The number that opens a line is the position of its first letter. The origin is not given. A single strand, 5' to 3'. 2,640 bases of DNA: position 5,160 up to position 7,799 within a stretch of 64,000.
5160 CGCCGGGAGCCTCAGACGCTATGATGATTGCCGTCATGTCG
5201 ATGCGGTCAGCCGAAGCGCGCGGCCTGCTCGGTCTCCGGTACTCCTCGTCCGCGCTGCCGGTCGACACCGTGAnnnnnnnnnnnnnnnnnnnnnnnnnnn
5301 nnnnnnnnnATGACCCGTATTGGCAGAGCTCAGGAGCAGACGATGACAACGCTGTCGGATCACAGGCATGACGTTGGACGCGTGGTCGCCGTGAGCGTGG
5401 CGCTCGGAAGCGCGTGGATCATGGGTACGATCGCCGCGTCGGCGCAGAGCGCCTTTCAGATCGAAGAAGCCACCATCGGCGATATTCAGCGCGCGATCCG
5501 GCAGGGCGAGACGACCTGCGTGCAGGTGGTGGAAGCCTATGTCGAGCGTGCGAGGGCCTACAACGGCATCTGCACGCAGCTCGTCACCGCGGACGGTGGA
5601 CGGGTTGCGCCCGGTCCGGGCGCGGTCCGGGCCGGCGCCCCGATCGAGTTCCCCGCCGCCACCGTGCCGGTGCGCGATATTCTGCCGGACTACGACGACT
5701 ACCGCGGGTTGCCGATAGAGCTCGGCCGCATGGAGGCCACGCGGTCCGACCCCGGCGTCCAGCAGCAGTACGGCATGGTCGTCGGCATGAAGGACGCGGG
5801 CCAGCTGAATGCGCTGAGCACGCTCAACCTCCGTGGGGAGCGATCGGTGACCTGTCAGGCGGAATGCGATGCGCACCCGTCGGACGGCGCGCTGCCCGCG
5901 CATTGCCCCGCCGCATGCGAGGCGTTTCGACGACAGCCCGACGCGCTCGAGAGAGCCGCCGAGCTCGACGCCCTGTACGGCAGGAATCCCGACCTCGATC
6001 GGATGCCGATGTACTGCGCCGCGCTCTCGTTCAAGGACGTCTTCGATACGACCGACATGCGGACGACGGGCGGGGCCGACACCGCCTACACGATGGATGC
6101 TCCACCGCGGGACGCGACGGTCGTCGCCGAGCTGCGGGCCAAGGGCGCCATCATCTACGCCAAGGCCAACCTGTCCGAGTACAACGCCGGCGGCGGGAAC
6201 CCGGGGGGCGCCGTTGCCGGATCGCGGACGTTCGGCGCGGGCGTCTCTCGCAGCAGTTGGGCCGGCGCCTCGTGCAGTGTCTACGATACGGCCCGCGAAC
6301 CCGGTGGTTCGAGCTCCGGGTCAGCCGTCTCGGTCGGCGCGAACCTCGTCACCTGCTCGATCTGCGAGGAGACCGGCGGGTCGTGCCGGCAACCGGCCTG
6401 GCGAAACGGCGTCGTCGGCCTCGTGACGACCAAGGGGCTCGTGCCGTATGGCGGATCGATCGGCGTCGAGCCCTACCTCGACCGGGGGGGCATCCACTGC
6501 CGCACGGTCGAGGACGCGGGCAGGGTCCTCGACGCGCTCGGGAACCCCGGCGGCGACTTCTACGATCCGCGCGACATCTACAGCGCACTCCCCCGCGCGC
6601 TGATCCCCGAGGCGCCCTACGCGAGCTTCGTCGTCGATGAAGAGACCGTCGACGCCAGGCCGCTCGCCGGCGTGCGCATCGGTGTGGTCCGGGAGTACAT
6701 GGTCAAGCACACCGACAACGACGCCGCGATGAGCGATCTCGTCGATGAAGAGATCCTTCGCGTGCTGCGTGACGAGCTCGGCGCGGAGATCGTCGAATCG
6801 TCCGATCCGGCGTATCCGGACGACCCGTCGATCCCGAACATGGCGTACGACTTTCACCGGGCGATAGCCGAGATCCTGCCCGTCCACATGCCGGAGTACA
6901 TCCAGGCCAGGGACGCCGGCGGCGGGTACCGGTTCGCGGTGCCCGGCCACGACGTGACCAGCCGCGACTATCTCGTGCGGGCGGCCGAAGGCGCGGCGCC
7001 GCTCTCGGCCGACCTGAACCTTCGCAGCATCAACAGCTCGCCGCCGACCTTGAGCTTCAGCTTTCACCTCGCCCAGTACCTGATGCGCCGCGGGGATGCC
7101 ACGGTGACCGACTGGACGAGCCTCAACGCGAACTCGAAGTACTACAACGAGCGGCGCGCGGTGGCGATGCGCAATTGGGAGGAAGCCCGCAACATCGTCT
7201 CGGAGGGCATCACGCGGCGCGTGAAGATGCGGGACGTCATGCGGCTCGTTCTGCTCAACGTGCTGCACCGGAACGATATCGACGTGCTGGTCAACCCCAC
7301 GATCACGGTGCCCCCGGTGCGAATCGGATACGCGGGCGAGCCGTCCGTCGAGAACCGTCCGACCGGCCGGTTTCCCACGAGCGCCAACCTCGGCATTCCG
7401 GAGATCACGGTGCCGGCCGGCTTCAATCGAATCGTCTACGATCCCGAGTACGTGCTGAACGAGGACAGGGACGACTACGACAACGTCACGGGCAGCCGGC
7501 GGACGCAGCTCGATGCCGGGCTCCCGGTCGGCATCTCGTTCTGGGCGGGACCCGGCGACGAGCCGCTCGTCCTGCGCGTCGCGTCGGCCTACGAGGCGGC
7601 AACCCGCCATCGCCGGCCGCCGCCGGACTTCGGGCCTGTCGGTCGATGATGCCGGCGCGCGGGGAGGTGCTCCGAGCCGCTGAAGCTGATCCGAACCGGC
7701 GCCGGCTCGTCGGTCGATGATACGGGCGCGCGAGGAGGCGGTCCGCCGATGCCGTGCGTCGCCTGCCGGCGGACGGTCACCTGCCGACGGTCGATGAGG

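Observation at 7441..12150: Segmental duplication whose junction fuses a cyclase 5' fragment to an amidase 3' fragment; both copies carry different cargo in the same slot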

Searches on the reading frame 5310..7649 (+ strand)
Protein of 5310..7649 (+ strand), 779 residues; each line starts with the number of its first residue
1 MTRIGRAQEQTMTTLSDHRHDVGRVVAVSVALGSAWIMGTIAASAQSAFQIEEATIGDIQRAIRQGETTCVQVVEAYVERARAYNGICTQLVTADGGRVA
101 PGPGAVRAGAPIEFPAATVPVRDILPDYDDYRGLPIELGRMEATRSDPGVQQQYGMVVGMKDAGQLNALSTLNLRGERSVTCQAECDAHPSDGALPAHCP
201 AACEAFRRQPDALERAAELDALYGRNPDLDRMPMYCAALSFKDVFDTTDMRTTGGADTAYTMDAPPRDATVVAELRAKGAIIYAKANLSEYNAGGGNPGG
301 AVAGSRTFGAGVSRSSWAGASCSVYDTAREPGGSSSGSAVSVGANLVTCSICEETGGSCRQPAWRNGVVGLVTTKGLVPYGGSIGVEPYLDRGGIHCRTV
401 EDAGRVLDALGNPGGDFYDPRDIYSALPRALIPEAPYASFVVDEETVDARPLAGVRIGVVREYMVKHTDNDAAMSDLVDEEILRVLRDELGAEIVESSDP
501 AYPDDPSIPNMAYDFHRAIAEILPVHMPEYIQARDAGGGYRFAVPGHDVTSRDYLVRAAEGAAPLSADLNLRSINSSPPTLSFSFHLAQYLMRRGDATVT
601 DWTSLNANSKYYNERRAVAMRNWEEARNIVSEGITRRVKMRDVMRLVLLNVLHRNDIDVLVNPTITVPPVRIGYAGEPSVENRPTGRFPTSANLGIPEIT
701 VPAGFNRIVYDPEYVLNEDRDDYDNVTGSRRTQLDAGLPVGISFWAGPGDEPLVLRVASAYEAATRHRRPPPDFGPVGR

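Call 6: search_protein_families(library=pfam, proteins=[window:5310-7649:+], max_evalue=0.01)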
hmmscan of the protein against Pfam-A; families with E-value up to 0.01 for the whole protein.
window:5310-7649:+ (779 aa): 1 family
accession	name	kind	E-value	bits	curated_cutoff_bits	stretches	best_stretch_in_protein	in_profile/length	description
PF01425.27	Amidase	-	1.1e-45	157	27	2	208-497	24-275/445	Amidase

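Call 31: search_protein_families(library=ncbifam, proteins=[window:5343-7649:+], max_evalue=0.01)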
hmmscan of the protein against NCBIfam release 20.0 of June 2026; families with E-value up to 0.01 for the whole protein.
window:5343-7649:+ (768 aa): 26 families (the best 25 are shown)
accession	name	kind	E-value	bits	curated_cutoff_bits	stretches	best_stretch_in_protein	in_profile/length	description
NF006006.0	PRK08137.1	equivalog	1.2e-46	159.7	534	2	198-490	78-338/529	amidase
NF005300.0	PRK06828.1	subfamily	2.7e-39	134.9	494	2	198-511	57-347/491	amidase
NF005688.0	PRK07488.1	equivalog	5.2e-32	111.3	532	1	201-491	55-292/474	indoleacetamide hydrolase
TIGR00132.1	gatA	equivalog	1.1e-31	110.1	481.1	1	222-487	57-285/466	Asp-tRNA(Asn)/Glu-tRNA(Gln) amidotransferase subunit GatA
NF005565.0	PRK07235.1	subfamily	2.8e-28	98.9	545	1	253-489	117-319/506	amidase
NF005460.0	PRK07056.1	subfamily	5.1e-27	94.9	447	1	198-393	51-232/457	amidase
NF004815.0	PRK06169.1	equivalog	1.2e-26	93.3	506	1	227-544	79-355/471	amidase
TIGR02713.1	allophanate_hyd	equivalog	4.4e-26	91.5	511.05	1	205-414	14-200/563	allophanate hydrolase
NF005686.0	PRK07486.1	subfamily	1.9e-25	89.5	465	1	191-400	50-241/486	amidase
NF006043.0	PRK08186.1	subfamily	6.2e-25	87.7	487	1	203-414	51-237/600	allophanate hydrolase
NF005219.0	PRK06707.1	equivalog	1.7e-23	82.9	498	1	198-399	115-303/536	amidase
NF004766.0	PRK06102.1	equivalog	5e-21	75.3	559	1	228-398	77-233/455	amidase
NF004717.0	PRK06061.1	equivalog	6.1e-21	74.7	498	2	194-409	53-250/483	amidase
NF006631.0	PRK09201.1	equivalog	6.6e-21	74.6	461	1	201-400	52-233/466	AtzE family amidohydrolase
NF005127.0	PRK06565.1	equivalog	3.2e-20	72.1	575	1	197-461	54-301/570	amidase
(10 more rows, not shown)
